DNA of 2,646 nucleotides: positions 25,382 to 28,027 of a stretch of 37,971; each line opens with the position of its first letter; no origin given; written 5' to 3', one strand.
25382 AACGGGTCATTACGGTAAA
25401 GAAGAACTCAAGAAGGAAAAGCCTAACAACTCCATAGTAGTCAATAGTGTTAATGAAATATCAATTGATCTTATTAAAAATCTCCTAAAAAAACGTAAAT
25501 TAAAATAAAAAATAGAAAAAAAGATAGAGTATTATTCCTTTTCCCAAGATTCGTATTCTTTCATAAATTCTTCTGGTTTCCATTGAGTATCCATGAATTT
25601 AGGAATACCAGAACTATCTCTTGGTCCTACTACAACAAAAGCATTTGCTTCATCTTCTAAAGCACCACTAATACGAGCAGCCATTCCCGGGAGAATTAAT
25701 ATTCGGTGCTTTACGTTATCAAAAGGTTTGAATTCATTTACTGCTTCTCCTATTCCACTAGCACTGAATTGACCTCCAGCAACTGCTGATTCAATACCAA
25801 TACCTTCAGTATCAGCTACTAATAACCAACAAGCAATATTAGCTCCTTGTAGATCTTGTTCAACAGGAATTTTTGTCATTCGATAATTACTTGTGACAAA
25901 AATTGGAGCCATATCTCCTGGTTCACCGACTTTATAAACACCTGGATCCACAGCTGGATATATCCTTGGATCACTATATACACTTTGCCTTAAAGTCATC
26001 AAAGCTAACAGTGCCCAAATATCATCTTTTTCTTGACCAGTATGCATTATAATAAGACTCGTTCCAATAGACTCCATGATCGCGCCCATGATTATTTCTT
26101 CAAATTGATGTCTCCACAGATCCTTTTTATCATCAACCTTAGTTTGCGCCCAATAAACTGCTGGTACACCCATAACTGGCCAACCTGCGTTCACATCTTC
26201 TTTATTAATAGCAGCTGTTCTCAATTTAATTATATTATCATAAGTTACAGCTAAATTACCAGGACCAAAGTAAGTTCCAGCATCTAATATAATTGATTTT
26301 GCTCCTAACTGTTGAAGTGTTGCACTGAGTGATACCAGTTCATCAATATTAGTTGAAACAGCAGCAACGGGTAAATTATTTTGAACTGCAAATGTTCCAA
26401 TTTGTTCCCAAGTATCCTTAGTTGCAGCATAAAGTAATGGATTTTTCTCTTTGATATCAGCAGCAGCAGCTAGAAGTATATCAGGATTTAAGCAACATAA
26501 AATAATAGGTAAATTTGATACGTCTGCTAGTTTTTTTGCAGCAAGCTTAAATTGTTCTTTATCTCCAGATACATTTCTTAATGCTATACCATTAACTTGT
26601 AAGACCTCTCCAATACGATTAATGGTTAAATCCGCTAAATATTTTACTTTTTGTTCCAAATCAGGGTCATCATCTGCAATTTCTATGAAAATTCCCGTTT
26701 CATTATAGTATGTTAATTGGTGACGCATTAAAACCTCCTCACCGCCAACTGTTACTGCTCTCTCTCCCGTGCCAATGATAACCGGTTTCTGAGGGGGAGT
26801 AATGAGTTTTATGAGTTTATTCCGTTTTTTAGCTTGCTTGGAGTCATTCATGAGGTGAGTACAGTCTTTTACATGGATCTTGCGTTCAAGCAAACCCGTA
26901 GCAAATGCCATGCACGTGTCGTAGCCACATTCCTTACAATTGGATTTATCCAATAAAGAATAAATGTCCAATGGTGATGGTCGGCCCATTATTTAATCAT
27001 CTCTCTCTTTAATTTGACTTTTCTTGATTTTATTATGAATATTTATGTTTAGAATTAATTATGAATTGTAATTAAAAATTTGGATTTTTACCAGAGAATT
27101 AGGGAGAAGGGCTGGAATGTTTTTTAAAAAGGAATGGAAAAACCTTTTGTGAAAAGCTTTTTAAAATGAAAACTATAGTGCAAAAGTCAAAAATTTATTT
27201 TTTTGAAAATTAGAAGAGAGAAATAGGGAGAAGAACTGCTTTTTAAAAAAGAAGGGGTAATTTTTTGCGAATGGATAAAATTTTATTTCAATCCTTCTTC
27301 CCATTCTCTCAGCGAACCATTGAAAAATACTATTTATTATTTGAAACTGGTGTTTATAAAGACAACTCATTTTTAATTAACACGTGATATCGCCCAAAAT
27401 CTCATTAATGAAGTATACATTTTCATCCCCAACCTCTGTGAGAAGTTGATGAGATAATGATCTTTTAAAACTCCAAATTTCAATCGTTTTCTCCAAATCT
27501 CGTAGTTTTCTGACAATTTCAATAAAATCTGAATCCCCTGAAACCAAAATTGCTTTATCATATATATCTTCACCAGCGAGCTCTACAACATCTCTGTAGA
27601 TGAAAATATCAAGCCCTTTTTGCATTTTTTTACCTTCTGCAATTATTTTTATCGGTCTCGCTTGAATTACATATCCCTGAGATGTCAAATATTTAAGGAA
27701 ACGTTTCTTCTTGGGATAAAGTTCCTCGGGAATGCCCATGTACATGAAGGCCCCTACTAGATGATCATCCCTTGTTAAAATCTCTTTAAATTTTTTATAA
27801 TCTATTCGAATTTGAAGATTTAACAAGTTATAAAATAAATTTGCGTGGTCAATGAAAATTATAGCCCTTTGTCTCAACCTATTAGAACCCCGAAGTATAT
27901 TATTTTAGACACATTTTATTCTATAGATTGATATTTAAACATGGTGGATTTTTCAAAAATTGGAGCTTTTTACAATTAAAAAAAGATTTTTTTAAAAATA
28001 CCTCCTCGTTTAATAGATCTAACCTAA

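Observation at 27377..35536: Accessory block of unassigned genes: candidate undescribed system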

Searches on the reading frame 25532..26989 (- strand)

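Call 4: search_protein_families(library=pfam, proteins=[window:25532-26989:-], max_evalue=0.01)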
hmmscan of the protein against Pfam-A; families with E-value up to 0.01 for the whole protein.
window:25532-26989:- (485 aa): 2 families
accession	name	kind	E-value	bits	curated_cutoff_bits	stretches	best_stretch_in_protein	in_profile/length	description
PF03599.22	CdhD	-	5.1e-96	322.2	24.8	1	70-465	2-386/387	CO dehydrogenase/acetyl-CoA synthase delta subunit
PF04060.18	FeS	-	3.4e-11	43.1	23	1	13-44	1-32/33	Putative Fe-S cluster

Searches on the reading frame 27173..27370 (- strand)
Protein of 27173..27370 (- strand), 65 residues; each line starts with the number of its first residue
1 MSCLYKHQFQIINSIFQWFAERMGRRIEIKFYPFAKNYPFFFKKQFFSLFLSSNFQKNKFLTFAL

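Call 62: search_protein_families(library=pfam, proteins=[window:27173-27370:-], max_evalue=1)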
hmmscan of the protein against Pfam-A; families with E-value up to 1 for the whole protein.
window:27173-27370:- (65 aa): 0 families
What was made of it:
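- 27173..27370 (-): 65-aa ORF between cdhE and NYN, conserved in close relatives only. Function unknown. No Pfam hit (call 62).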

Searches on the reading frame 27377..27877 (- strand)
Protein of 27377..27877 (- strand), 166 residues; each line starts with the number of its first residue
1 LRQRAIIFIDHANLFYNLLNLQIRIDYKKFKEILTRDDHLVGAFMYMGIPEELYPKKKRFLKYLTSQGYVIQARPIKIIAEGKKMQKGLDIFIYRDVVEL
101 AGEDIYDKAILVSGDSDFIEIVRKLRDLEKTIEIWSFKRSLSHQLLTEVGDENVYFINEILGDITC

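Call 4: search_protein_families(library=pfam, proteins=[window:27377-27877:-], max_evalue=0.01)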
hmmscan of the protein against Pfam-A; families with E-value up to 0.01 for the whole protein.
window:27377-27877:- (166 aa): 1 family
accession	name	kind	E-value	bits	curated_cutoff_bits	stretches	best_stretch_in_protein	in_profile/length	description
PF01936.24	NYN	-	8.7e-20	72.1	24.2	1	4-150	1-138/145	NYN domain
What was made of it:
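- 27377..27877 (-): NYN/LabA-like PIN-fold nuclease, clade A (the cdhE-adjacent paralog). PF01936 at 8.7e-20 (call 4).
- Checked: NYN, 27377-27877(-): PF01936, E 8.7e-20 (call 4).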

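Call 5: search_protein_families(library=padloc, proteins=[window:27377-27877:-], max_evalue=0.01)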
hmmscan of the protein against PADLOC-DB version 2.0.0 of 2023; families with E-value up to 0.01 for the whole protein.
window:27377-27877:- (166 aa): 2 families
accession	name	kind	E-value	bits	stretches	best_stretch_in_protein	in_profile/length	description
PDLC01154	NYN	-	1.6e-16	58.5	1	7-160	150-298/310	"LabA-like protein, NYN family nuclease"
PDLC04163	HEC-09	-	3.5e-07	28.1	1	86-133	103-150/203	-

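Call 14: search_protein_families(library=ncbifam, proteins=[window:27377-27877:-], max_evalue=0.05)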
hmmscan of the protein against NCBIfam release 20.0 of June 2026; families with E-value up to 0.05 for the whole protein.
window:27377-27877:- (166 aa): 0 families
